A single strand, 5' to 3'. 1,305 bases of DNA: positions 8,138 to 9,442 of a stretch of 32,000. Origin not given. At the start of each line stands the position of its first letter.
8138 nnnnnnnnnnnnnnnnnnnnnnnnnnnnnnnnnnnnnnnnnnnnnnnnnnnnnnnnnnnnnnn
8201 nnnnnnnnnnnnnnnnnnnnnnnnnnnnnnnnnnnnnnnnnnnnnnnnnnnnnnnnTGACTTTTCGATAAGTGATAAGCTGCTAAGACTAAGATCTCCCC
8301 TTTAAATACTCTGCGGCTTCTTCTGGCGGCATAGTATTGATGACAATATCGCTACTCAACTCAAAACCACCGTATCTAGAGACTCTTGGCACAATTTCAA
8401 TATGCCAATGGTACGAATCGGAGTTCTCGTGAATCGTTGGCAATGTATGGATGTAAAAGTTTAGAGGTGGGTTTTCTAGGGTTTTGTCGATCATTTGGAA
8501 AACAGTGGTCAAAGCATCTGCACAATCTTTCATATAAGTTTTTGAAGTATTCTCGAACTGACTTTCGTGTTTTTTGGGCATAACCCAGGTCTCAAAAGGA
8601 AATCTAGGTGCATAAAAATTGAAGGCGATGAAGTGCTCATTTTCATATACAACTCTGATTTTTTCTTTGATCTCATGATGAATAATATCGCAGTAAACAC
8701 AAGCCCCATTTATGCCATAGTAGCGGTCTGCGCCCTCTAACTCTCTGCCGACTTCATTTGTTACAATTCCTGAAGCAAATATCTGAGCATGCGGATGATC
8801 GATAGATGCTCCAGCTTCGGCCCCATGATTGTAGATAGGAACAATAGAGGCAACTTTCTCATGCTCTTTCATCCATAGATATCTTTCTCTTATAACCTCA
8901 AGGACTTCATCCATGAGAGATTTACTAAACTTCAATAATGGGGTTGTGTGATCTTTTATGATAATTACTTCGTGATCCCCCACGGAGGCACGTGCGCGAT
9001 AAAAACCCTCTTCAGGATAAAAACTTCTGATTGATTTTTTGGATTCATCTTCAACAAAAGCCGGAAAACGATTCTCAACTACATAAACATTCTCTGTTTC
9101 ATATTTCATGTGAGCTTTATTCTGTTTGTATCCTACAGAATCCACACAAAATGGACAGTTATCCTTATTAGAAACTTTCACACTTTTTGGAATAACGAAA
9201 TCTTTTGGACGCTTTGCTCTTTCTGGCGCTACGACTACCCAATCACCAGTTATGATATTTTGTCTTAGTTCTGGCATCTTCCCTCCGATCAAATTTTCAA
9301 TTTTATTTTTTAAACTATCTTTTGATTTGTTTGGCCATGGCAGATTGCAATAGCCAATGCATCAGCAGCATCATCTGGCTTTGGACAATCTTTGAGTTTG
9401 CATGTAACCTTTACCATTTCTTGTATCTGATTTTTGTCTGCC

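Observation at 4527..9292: Three ATP-grasp ligases plus a GalT-family nucleotidyltransferase embedded between ruvC and ruvA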

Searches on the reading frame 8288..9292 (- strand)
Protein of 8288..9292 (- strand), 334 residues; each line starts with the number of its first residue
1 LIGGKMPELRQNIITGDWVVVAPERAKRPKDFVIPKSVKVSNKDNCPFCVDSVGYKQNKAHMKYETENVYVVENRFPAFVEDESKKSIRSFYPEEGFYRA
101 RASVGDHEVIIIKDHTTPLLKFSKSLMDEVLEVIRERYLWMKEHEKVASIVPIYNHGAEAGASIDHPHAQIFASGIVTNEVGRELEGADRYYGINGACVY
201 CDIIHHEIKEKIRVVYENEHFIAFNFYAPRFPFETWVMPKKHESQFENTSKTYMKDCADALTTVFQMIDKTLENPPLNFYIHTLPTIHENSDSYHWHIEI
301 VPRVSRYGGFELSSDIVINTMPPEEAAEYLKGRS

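Call 3: search_protein_families(library=pfam, proteins=[window:8288-9292:-], max_evalue=0.01)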
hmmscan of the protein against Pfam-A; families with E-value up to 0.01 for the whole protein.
window:8288-9292:- (334 aa): 6 families
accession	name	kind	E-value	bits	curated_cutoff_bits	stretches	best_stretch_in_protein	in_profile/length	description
PF01087.27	GalP_UDP_transf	-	1.7e-14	55.1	22.1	1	7-176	12-182/184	Galactose-1-phosphate uridyl transferase, N-terminal domain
PF01230.28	HIT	-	7.2e-12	46.2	21.5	1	213-298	7-92/98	HIT domain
PF16268.10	DUF4921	-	6.8e-10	38.9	28.5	1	147-326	221-389/425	Domain of unknown function (DUF4921)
PF02744.22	GalP_UDP_tr_C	-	5.1e-09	36.5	29.2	1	189-299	6-118/165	Galactose-1-phosphate uridyl transferase, C-terminal domain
PF16285.10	DUF4931_N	-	6.8e-07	29.9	24.1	1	117-172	64-119/124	Domain of unknown function (DUF4931) N-terminal domain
PF11969.13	DcpS_C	-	2.3e-05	25.2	24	1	198-288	2-93/114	Scavenger mRNA decapping enzyme C-term binding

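Call 4: search_protein_families(library=ncbifam, proteins=[window:8288-9292:-], max_evalue=0.01)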
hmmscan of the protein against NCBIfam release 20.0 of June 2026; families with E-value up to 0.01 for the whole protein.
window:8288-9292:- (334 aa): 3 families
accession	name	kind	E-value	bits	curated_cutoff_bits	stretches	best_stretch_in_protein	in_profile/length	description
NF008724.0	PRK11720.1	equivalog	5.5e-39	134.3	448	1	6-306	9-305/348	UDP-glucose--hexose-1-phosphate uridylyltransferase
TIGR00209.1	galT_1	equivalog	1.3e-35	123.1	102.1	1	7-306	11-306/349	galactose-1-phosphate uridylyltransferase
NF045834.1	M_plasma_HinT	exception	6.2e-06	27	130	1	200-302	2-100/102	histidine triad protein HinT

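Call 26: search_solved_structures(query=window:8288-9292:-, max_evalue=0.01)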
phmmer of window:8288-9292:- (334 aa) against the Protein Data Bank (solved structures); distinct sequences matched with E-value up to 0.01: 33.
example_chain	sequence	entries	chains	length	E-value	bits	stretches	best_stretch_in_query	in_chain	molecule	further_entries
1z84_A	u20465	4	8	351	2e-49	171.7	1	4-331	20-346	galactose-1-phosphate uridyl transferase-like protein | putative galactose-1-phosphate uridyl transferase | Probable galactose-1-phosphate uridyl transferase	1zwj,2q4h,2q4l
2h39_A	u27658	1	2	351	4.8e-48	167.1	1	4-331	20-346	Probable galactose-1-phosphate uridyl transferase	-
1hxp_A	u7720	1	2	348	2.6e-25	92.4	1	7-306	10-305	HEXOSE-1-PHOSPHATE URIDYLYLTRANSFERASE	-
1hxq_A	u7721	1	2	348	4.2e-25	91.7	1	7-306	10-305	HEXOSE-1-PHOSPHATE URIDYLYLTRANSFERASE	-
1gup_A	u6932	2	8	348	1e-23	87.1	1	7-306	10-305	GALACTOSE-1-PHOSPHATE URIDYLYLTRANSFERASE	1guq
6k5z_A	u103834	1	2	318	7.1e-23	84.4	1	8-330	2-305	Galactose-1-phosphate uridylyltransferase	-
6k9z_A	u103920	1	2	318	1.2e-21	80.3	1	8-330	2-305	Galactose-1-phosphate uridylyltransferase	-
6gqd_A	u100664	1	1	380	5.1e-16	61.8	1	8-306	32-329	Galactose-1-phosphate uridylyltransferase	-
5in3_B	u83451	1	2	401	7.1e-16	61.4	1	8-304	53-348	Galactose-1-phosphate uridylyltransferase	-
1y23_A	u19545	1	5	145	1.8e-05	27.2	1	198-311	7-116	Histidine triad protein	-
4egu_A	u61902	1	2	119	0.00017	23.9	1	198-246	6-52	histidine triad (HIT) protein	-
3l7x_A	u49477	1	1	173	0.00031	23.1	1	184-311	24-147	Putative Hit-like protein involved in cell-cycle regulation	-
3lb5_A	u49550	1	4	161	0.00062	22.1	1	198-315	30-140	Hit-like protein involved in cell-cycle regulation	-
3imi_A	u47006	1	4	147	0.00098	21.5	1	197-310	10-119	HIT family protein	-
3rhn_A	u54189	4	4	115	0.0012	21.2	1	196-247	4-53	HISTIDINE TRIAD NUCLEOTIDE-BINDING PROTEIN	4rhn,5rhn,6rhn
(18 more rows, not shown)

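Call 37: find_homologous_proteins(query=window:8288-9277:-, max_evalue=1e-10)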
Query window:8288-9277:- (329 aa): 3970 proteins with E <= 1e-10 among 4544 candidates; the best 120 are listed.
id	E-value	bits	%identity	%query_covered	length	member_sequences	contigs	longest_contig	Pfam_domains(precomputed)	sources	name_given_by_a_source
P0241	4.5e-225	764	100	100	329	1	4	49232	PF16268.11,PF11969.14,PF16285.11,PF01230.30,PF02744.23,PF01087.28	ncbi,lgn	-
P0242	3.0e-203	692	88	100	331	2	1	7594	PF16268.11,PF16285.11,PF01230.30,PF02744.23,PF01087.28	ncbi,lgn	-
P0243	2.5e-195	666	84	100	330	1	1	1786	PF16268.11,PF11969.14,PF16285.11,PF01230.30,PF02744.23,PF01087.28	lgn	-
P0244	1.2e-191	654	82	100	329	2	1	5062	PF16268.11,PF11969.14,PF01230.30,PF02744.23,PF01087.28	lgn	-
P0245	3.0e-191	653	84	100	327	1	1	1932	PF16268.11,PF11969.14,PF16285.11,PF01230.30,PF02744.23,PF01087.28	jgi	jgi:UDPglucose--hexose-1-phosphate uridylyltransferase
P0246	4.4e-190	649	82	100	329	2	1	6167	PF16268.11,PF11969.14,PF01230.30,PF02744.23,PF01087.28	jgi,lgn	-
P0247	1.0e-189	648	84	99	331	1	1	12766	PF16268.11,PF11969.14,PF16285.11,PF01230.30,PF02744.23,PF01087.28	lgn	-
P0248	1.3e-188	644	81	100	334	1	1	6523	PF16268.11,PF11969.14,PF16285.11,PF01230.30,PF02744.23,PF01087.28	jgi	jgi:UDPglucose--hexose-1-phosphate uridylyltransferase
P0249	1.2e-185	634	83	99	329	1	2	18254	PF16268.11,PF11969.14,PF16285.11,PF01230.30,PF02744.23,PF01087.28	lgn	-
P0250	2.5e-180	617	79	99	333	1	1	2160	PF16268.11,PF11969.14,PF16285.11,PF01230.30,PF02744.23,PF01087.28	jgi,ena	-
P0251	2.6e-180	617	80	99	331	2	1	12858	PF16268.11,PF16285.11,PF01230.30,PF02744.23,PF01087.28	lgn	-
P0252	4.3e-176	603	78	99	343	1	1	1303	PF16268.11,PF01230.30,PF02744.23,PF01087.28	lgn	-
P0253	4.6e-176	603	77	99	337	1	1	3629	PF16268.11,PF11969.14,PF16285.11,PF01230.30,PF02744.23,PF01087.28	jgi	jgi:UDPglucose--hexose-1-phosphate uridylyltransferase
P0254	1.2e-175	601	75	99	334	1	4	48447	PF16268.11,PF11969.14,PF01230.30,PF02744.23,PF01087.28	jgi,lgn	-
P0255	9.2e-175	598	75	100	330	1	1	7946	PF16268.11,PF01230.30,PF02744.23,PF01087.28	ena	-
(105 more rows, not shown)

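Call 38: find_related_loci(query=window:8288-9277:-, collection=metagenome_contigs, flank=10000)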
Query window:8288-9277:- (329 aa) in metagenome_contigs; peptide patterns used: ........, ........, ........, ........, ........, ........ (x = any residue, [..] = any of these).
59 stretches matched a pattern; 42 encode a relative of the query (tblastn E <= 1e-3); 42 distinct loci.
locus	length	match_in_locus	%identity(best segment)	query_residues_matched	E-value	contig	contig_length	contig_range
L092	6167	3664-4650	82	1-329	0e+0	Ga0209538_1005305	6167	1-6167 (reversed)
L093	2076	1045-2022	79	1-326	0e+0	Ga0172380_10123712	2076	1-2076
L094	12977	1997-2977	72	1-327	8e-170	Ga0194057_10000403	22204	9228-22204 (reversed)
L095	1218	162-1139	71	1-326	0e+0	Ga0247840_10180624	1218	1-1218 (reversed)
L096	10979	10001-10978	72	1-326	6e-169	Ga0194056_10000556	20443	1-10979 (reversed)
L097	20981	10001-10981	72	1-327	8e-169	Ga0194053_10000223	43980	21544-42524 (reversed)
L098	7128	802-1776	70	1-325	9e-166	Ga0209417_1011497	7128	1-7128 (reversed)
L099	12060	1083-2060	73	1-326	8e-169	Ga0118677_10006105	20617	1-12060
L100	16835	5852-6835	68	1-328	2e-161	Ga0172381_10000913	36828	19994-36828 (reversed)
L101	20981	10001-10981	72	1-327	4e-170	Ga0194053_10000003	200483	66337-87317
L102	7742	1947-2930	41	1-326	1e-77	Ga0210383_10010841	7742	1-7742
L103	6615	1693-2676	41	1-326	1e-76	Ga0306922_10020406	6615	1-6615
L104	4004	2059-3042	41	1-326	1e-76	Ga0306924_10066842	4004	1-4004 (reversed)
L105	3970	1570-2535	39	1-327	1e-75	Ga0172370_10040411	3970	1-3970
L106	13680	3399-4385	40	1-326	1e-75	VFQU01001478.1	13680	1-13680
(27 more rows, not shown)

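Call 41: search_protein_families(library=pfam, proteins=[L097:12603-13646:+, L097:13679-14638:+, L097:15492-16781:+, L097:16854-18149:+, L101:10987-12054:+, L101:14156-16345:+], max_evalue=0.0001)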
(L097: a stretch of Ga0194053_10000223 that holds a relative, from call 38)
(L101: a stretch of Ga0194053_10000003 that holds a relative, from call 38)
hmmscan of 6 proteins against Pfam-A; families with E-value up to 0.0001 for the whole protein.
L097:12603-13646:+ (347 aa): 4 families
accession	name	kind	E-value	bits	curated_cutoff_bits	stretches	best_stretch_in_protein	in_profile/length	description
PF00534.26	Glycos_transf_1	-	1.1e-26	93.9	26.4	1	173-306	12-149/172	Glycosyl transferases group 1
PF13692.12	Glyco_trans_1_4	-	2.9e-18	66.9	27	1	178-307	3-135/142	Glycosyl transferases group 1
PF13439.12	Glyco_transf_4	-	2.7e-16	60.5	28.5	1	18-132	1-127/170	Glycosyltransferase Family 4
PF13579.12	Glyco_trans_4_4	-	3.6e-07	31.1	29.7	1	19-128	1-109/158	Glycosyl transferase 4-like domain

L097:13679-14638:+ (319 aa): 2 families
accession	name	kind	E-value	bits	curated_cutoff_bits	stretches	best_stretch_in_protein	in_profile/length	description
PF01636.29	APH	-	4.1e-08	33.7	23.2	1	63-241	33-216/239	Phosphotransferase enzyme family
PF19974.5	TCAD9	-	6.2e-05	22.8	40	0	190-250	293-349/429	Ternary complex associated domain 9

L097:15492-16781:+ (429 aa): 1 family
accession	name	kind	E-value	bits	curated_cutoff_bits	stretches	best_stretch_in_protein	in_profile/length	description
PF07676.18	PD40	-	9.2e-08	32.3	20.9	0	271-282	14-25/38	WD40-like Beta Propeller Repeat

L097:16854-18149:+ (431 aa): 1 family
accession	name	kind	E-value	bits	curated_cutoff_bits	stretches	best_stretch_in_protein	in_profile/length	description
PF18933.6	PsbP_2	-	5.8e-05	23.6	27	0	67-213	33-175/184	PsbP-like protein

L101:10987-12054:+ (355 aa): 0 families

L101:14156-16345:+ (729 aa): 1 family
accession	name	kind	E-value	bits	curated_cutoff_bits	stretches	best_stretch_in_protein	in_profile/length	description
PF00535.33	Glycos_transf_2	-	8.3e-18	65.3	23.3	1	432-558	2-118/168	Glycosyl transferase family 2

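Call 42: search_protein_families(library=pfam, proteins=[L101:16266-17189:+, L101:17216-18151:+, L099:2073-3203:+, L099:4406-5059:+, L099:5095-6027:+, L099:6042-6755:+, L100:6853-7833:+, L100:11722-12408:+, L100:12666-13454:+, L098:4247-5302:+], max_evalue=0.0001)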
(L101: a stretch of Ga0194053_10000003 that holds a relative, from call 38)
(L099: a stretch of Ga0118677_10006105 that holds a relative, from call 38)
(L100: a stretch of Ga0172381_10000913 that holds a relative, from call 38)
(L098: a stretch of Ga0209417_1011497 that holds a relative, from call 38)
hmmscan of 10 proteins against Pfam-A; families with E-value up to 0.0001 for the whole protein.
L101:16266-17189:+ (307 aa): 1 family
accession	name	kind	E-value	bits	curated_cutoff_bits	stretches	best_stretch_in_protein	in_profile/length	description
PF08282.18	Hydrolase_3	-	3.1e-11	43.9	20.9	1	33-117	1-81/255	haloacid dehalogenase-like hydrolase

L101:17216-18151:+ (311 aa): 2 families
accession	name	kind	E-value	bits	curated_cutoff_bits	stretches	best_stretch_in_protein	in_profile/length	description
PF01636.29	APH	-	3.3e-15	56.9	23.2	1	50-252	21-229/239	Phosphotransferase enzyme family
PF01633.27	Choline_kinase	-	4.5e-07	29.9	29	1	170-230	143-203/300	Choline/ethanolamine kinase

L099:2073-3203:+ (376 aa): 2 families
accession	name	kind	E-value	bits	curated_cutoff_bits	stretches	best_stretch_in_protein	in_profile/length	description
PF05116.19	S6PP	-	7.2e-13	49.1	20.3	2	250-307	156-214/247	Sucrose-6F-phosphate phosphohydrolase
PF08282.18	Hydrolase_3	-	6.2e-06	26.6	20.9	1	65-291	1-223/255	haloacid dehalogenase-like hydrolase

L099:4406-5059:+ (217 aa): 3 families
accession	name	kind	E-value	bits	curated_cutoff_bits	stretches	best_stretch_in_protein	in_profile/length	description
PF00535.33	Glycos_transf_2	-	3.2e-20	73.2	23.3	1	3-125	1-131/168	Glycosyl transferase family 2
PF13704.12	Glyco_tranf_2_4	-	3.8e-10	40.6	27.5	1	10-87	2-85/98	Glycosyl transferase family 2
PF10111.15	Glyco_tranf_2_2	-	2.1e-06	27.9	27.3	1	6-97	4-105/276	Glycosyltransferase like family 2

L099:5095-6027:+ (310 aa): 4 families
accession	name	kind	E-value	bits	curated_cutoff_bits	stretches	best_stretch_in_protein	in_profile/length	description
PF01636.29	APH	-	6.5e-11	42.9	23.2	1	44-236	19-217/239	Phosphotransferase enzyme family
PF02958.26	EcKL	-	1.5e-07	31.5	22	1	162-248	190-281/294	Ecdysteroid kinase-like family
PF07914.17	DUF1679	-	7.3e-07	28.8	24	1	160-248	245-334/414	Uncharacterized oxidoreductase dhs-27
PF19974.5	TCAD9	-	2.1e-06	27.6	40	1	185-225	295-335/429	Ternary complex associated domain 9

L099:6042-6755:+ (237 aa): 3 families
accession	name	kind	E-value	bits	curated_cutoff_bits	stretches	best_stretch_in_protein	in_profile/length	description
PF00535.33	Glycos_transf_2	-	7e-23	81.8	23.3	1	5-160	1-158/168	Glycosyl transferase family 2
PF10111.15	Glyco_tranf_2_2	-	1.7e-10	41.3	27.3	0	151-220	159-231/276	Glycosyltransferase like family 2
PF13641.12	Glyco_tranf_2_3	-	2.7e-07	31.3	27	1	2-117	1-118/230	Glycosyltransferase like family 2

L100:6853-7833:+ (326 aa): 1 family
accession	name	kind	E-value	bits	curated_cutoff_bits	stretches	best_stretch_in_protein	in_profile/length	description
PF01636.29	APH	-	2e-13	51.1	23.2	1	61-249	29-224/239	Phosphotransferase enzyme family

L100:11722-12408:+ (228 aa): 0 families

L100:12666-13454:+ (262 aa): 1 family
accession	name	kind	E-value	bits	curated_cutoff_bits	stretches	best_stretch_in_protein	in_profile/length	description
PF10017.15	Methyltransf_33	-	2.1e-13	50.5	23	1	7-252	44-294/304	Histidine-specific methyltransferase, SAM-dependent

L098:4247-5302:+ (351 aa): 3 families
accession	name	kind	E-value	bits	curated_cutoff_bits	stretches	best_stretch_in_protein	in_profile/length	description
PF00534.26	Glycos_transf_1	-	5.3e-25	88.4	26.4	1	185-315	19-155/172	Glycosyl transferases group 1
PF13692.12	Glyco_trans_1_4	-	6e-19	69.2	27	1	195-314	16-138/142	Glycosyl transferases group 1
PF13439.12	Glyco_transf_4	-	2e-11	44.6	28.5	1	20-171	3-168/170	Glycosyltransferase Family 4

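Call 54: search_protein_families(library=ncbifam, proteins=[L099:2073-3203:+, L100:6853-7833:+, L101:10987-12054:+], max_evalue=0.00001)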
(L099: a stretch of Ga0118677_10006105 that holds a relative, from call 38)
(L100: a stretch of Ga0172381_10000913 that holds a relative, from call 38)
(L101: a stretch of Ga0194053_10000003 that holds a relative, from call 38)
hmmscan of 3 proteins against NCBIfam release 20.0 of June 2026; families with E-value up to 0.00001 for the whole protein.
L099:2073-3203:+ (376 aa): 3 families
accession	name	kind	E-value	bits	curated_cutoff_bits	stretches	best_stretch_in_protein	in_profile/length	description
TIGR00099.1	Cof-subfamily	subfamily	1.1e-06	28.4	137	1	80-291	19-224/256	Cof-type HAD-IIB family hydrolase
TIGR01485.1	SPP_plant-cyano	equivalog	4.7e-06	26.3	183.65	0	194-307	109-217/249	sucrose-phosphate phosphatase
TIGR01484.1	HAD-SF-IIB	subfamily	8e-06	26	41.8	0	172-288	111-213/221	HAD-IIB family hydrolase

L100:6853-7833:+ (326 aa): 0 families

L101:10987-12054:+ (355 aa): 0 families

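Call 61: search_solved_structures(query=window:8288-9277:-, max_evalue=1e-20, show_alignments=3)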
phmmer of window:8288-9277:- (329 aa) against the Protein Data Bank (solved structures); distinct sequences matched with E-value up to 1e-20: 7.
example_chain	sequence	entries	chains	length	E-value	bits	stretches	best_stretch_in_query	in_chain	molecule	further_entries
1z84_A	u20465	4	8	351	6.7e-49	169.9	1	2-326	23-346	galactose-1-phosphate uridyl transferase-like protein | putative galactose-1-phosphate uridyl transferase | Probable galactose-1-phosphate uridyl transferase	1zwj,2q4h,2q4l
2h39_A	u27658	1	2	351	1.6e-47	165.4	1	2-326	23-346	Probable galactose-1-phosphate uridyl transferase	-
1hxp_A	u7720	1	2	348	3.4e-25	92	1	2-301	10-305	HEXOSE-1-PHOSPHATE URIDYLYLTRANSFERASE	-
1hxq_A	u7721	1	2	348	5.5e-25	91.3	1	2-301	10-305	HEXOSE-1-PHOSPHATE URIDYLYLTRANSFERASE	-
1gup_A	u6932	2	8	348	1.4e-23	86.8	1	2-301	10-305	GALACTOSE-1-PHOSPHATE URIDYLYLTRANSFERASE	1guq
6k5z_A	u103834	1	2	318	7.1e-23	84.4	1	3-325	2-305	Galactose-1-phosphate uridylyltransferase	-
6k9z_A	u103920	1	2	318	1.2e-21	80.4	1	3-325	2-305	Galactose-1-phosphate uridylyltransferase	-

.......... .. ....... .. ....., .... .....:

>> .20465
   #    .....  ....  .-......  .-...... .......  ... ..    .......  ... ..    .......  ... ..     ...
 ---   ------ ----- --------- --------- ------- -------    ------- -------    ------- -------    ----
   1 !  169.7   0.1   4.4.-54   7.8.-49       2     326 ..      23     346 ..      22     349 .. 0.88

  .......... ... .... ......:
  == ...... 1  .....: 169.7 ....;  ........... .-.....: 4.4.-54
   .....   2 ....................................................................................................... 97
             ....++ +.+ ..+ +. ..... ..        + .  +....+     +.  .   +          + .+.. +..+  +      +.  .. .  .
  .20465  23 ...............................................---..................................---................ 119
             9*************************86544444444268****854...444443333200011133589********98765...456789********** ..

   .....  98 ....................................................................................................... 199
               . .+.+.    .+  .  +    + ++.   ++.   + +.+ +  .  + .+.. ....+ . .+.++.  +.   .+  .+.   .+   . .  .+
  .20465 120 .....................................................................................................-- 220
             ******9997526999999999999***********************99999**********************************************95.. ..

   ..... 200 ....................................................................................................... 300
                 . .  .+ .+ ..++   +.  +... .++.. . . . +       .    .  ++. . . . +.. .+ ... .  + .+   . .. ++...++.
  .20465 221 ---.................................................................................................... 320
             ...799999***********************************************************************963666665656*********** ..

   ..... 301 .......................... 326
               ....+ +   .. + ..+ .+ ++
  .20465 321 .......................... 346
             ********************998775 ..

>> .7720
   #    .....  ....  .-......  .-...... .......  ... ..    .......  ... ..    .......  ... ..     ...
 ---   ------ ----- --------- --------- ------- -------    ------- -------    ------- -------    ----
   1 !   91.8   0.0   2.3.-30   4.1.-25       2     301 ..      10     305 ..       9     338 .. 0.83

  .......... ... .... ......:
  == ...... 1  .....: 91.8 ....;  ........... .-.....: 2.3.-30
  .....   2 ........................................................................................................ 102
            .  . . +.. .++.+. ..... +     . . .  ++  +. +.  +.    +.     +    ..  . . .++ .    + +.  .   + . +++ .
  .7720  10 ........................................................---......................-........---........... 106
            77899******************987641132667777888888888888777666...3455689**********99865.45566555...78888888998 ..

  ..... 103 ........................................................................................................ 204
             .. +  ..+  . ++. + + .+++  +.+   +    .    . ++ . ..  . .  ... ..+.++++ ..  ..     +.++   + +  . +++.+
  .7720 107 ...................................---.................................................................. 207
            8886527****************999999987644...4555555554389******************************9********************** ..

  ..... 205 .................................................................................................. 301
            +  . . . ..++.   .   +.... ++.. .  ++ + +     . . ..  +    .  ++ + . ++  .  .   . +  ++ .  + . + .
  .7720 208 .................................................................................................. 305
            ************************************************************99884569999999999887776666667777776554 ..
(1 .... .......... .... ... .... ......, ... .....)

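Call 82: search_protein_families(library=padloc, proteins=[window:8288-9277:-], max_evalue=0.01)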
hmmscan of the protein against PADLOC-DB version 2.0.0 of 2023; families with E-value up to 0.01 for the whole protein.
window:8288-9277:- (329 aa): 1 family
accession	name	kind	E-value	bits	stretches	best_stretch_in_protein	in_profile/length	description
PDLC00441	ThsC2|ThsC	-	0.0003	18.6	0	101-166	47-112/148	HIT family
